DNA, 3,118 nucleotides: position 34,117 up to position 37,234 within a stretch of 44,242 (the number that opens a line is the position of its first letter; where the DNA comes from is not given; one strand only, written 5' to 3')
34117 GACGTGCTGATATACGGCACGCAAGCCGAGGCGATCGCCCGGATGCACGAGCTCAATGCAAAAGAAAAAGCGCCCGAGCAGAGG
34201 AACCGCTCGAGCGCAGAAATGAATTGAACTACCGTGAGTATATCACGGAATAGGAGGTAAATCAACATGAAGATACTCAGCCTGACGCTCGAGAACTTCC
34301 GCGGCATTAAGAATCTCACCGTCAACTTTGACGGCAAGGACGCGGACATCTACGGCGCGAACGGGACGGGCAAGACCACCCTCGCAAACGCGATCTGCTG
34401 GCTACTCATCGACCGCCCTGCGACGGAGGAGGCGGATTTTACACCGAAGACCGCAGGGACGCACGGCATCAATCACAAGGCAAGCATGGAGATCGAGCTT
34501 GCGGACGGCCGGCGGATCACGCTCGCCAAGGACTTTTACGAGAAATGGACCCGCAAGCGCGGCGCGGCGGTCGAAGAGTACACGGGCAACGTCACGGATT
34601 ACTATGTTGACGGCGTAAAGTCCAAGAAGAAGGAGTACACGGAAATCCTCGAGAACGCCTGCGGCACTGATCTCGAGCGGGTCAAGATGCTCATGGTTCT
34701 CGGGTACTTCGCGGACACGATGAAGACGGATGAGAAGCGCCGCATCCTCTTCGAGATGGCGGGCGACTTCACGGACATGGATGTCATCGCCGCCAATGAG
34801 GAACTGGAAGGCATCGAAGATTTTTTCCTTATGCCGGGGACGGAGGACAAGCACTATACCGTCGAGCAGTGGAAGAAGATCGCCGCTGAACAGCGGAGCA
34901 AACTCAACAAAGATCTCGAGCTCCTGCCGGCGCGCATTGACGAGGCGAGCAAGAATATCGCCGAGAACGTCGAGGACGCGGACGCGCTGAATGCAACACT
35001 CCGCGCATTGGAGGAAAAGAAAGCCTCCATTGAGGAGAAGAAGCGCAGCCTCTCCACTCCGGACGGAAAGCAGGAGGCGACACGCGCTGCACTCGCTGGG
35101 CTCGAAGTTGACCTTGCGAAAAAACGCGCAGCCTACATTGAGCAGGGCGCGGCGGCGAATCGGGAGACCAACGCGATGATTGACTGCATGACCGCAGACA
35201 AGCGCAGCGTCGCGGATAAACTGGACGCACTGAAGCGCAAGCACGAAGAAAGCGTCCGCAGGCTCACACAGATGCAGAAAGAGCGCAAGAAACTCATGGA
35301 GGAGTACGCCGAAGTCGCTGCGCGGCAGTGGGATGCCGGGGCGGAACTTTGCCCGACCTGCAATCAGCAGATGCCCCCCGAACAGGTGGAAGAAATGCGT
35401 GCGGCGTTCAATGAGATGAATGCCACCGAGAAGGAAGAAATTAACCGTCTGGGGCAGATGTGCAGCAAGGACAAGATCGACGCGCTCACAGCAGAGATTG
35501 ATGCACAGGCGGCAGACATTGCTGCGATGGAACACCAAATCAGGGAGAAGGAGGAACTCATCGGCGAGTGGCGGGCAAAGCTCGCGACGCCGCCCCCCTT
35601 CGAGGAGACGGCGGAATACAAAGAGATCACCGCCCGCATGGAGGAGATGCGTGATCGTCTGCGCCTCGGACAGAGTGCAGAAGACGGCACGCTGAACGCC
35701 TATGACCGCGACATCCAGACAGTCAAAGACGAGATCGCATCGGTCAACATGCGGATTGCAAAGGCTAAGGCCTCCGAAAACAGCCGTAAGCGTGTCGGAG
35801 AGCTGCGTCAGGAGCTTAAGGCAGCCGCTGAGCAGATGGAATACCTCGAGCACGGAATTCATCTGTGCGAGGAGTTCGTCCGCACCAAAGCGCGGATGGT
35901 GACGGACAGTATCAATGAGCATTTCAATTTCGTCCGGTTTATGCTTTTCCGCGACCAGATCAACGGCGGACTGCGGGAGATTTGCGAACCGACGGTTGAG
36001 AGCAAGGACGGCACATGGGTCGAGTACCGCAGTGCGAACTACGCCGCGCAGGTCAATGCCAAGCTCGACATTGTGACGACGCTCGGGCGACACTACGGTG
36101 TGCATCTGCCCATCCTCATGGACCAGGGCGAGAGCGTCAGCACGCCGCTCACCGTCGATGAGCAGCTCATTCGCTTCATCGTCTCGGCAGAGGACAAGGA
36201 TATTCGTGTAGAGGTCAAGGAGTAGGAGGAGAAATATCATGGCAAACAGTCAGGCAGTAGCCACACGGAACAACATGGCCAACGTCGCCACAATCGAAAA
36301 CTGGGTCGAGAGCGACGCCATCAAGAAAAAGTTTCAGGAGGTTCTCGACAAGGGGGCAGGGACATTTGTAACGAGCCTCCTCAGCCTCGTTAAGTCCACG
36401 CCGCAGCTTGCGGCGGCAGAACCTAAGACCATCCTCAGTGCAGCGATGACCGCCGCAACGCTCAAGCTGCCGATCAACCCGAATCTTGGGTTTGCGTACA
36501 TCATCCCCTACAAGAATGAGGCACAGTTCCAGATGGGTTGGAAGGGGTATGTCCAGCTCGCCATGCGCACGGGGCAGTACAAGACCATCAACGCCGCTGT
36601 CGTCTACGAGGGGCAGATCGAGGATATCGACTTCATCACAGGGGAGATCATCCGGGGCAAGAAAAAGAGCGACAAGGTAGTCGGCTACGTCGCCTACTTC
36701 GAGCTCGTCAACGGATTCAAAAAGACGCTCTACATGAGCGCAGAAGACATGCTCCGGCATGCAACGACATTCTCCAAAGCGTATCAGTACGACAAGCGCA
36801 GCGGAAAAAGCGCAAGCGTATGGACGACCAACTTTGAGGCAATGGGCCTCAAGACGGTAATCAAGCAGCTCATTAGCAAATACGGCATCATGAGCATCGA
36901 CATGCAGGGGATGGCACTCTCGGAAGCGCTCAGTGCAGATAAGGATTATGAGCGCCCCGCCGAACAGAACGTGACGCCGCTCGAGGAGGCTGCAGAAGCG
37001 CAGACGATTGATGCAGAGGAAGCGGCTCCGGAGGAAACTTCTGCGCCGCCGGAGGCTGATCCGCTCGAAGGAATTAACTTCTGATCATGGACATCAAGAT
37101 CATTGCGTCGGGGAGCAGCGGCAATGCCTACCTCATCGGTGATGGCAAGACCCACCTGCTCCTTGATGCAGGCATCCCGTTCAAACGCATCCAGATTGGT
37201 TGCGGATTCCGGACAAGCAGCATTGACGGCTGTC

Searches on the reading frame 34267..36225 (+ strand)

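Call 54: search_protein_families(library=pfam, proteins=[window:34267-36225:+], max_evalue=0.001)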
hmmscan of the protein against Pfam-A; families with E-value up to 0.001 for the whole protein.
window:34267-36225:+ (652 aa): 5 families
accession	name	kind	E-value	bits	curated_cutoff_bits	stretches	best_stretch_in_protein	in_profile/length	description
PF13476.12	AAA_23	-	1.7e-14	55.4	27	1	5-263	1-194/201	AAA domain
PF13175.12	AAA_15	-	3.4e-08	34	32.1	1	1-176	1-151/374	AAA ATPase domain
PF02463.25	SMC_N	-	5.5e-08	33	40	1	3-130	2-129/220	RecF/RecN/SMC N terminal domain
PF13166.12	AAA_13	-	4.8e-05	22.7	36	0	28-45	21-38/713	AAA domain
PF13514.12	AAA_27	-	0.00074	19.6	22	1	1-58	1-61/206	AAA domain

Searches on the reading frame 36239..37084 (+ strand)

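Call 54: search_protein_families(library=pfam, proteins=[window:36239-37084:+], max_evalue=0.001)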
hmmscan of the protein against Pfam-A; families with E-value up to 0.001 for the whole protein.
window:36239-37084:+ (281 aa): 1 family
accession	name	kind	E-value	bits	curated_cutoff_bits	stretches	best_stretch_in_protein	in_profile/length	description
PF03837.19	RecT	-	1.1e-45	156.1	24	1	42-231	2-187/198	RecT family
